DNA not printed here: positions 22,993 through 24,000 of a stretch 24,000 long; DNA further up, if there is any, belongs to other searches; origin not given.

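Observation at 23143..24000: DGR-type reverse transcriptase at the end of the tail module; TR, VR and avd not visible in the window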

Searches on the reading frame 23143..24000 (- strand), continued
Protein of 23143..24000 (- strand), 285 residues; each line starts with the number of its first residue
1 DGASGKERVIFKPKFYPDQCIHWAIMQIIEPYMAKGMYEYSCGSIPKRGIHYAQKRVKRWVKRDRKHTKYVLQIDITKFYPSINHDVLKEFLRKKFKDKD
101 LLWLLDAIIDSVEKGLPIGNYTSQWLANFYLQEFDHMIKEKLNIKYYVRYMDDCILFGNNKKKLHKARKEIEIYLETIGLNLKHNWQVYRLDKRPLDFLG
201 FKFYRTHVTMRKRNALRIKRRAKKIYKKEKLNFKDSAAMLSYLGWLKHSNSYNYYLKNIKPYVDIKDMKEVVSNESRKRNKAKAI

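Call 81: search_solved_structures(query=L006:7788-9386:+, max_evalue=1, show_alignments=2)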
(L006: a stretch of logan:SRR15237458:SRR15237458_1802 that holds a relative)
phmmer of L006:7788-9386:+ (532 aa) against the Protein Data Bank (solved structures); distinct sequences matched with E-value up to 1: 2.
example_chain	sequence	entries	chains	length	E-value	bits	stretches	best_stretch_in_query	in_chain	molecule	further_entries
5vf4_A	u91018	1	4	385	0.15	13.7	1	378-442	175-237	Uncharacterized protein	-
8y6v_E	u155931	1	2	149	0.3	12.7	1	8-68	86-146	gp85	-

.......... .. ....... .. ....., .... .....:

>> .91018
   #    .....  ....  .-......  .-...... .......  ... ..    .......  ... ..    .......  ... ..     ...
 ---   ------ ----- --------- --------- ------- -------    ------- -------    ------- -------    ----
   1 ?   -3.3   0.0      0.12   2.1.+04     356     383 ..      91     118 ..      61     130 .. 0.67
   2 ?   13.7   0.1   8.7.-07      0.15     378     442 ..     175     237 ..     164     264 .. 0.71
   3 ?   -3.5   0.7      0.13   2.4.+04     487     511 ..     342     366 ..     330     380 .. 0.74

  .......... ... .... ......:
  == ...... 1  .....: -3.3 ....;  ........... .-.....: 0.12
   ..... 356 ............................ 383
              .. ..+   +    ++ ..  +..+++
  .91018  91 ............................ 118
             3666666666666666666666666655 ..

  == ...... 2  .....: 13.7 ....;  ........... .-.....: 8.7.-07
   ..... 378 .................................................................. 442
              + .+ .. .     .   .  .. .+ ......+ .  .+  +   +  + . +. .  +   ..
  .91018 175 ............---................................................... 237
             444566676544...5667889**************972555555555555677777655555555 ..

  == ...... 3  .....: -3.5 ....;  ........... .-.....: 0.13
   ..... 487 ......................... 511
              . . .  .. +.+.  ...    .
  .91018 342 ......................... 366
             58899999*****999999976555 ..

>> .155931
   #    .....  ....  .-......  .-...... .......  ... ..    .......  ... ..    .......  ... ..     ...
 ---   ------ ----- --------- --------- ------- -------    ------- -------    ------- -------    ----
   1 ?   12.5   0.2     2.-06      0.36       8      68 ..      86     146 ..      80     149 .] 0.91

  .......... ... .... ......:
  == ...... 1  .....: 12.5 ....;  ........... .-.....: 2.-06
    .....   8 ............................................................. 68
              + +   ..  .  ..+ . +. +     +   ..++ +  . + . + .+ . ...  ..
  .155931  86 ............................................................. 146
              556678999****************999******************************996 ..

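Call 84: search_solved_structures(query=A5, max_evalue=1, show_alignments=1)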
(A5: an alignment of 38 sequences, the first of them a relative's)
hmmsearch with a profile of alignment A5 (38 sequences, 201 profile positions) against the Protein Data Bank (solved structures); distinct sequences matched with E-value up to 1: 4.
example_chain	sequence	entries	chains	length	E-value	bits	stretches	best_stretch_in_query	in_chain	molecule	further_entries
5vf4_A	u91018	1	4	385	1e-06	32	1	153-198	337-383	Uncharacterized protein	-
1yu4_A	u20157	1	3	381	0.052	16.7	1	158-198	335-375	Major Tropism Determinant (Mtd-U1)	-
1yu2_A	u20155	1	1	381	0.068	16.3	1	158-198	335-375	Major Tropism Determinant (Mtd-M1)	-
1yu3_A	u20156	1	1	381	0.11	15.5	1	158-198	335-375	Major Tropism Determinant (Mtd-I1)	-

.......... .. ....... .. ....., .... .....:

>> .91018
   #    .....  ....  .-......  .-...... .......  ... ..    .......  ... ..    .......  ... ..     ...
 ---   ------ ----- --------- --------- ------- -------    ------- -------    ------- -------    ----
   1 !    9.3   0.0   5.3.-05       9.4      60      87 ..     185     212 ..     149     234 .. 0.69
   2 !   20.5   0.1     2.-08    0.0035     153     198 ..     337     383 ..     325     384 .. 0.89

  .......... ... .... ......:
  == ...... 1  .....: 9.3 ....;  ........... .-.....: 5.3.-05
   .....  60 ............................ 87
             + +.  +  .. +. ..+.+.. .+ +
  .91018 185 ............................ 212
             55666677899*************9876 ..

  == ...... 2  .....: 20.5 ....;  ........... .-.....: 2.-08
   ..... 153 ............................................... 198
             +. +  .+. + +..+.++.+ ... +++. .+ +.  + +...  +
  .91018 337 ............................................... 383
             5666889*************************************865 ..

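Call 100: get_annotated_region(hit=H14, flank=3500)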
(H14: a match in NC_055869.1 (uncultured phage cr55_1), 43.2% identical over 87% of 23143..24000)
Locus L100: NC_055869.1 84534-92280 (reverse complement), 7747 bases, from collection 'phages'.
description: CrAssphage cr55_1, complete genome.
organism: uncultured phage cr55_1 (NCBI taxid 2772060)
taxonomy: Viruses; Duplodnaviria; Heunggongvirae; Uroviricota; Caudoviricetes; Crassvirales; Suoliviridae; Boorivirinae; Culoivirus; Culoivirus intestinalis
host: -; source: human feces; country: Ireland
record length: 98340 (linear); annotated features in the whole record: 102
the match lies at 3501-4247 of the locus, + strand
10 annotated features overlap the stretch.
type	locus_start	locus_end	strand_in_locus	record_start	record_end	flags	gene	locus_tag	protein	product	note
CDS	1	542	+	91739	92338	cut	-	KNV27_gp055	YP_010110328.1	hypothetical protein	gp_05979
CDS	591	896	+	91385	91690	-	-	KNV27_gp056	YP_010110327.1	hypothetical protein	gp_05978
CDS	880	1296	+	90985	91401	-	-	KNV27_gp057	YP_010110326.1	hypothetical protein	gp_05977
CDS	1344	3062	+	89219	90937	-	-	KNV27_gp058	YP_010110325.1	tail protein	gp_05976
CDS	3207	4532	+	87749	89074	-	-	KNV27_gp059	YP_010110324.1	Reverse transcriptase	gp_05975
CDS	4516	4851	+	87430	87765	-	-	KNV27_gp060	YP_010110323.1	hypothetical protein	gp_05974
CDS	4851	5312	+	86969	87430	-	-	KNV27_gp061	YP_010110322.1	transpeptidase catalytic domain protein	gp_05973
CDS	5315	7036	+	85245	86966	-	-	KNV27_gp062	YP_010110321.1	hypothetical protein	gp_05972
CDS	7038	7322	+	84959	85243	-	-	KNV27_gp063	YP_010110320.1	hypothetical protein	gp_05971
CDS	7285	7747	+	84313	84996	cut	-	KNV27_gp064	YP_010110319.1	virion structural protein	gp_05970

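Call 101: get_annotated_region(hit=H12, flank=3500)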
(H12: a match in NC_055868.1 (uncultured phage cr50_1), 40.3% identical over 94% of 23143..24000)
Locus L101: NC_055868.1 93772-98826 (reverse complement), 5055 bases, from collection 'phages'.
description: CrAssphage cr50_1, complete genome.
organism: uncultured phage cr50_1 (NCBI taxid 2772059)
taxonomy: Viruses; Duplodnaviria; Heunggongvirae; Uroviricota; Caudoviricetes; Crassvirales; Suoliviridae; Boorivirinae; Cohcovirus; Cohcovirus hiberniae
host: -; source: human feces; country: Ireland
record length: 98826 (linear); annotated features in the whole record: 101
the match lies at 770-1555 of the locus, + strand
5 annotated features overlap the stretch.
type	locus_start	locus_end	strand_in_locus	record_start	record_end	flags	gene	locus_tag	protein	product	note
CDS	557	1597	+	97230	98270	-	-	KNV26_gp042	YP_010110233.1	Reverse transcriptase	gp_05275; RNA binding protein, RNA-DNA complex, Retron-type reverse transcriptase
CDS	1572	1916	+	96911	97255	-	-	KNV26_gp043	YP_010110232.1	hypothetical protein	gp_05274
CDS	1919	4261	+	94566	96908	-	-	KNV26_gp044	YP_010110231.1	tail protein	gp_05273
CDS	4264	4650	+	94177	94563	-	-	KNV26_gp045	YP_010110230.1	hypothetical protein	gp_05272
CDS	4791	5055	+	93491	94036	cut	-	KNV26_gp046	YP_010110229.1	putative pholin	gp_05271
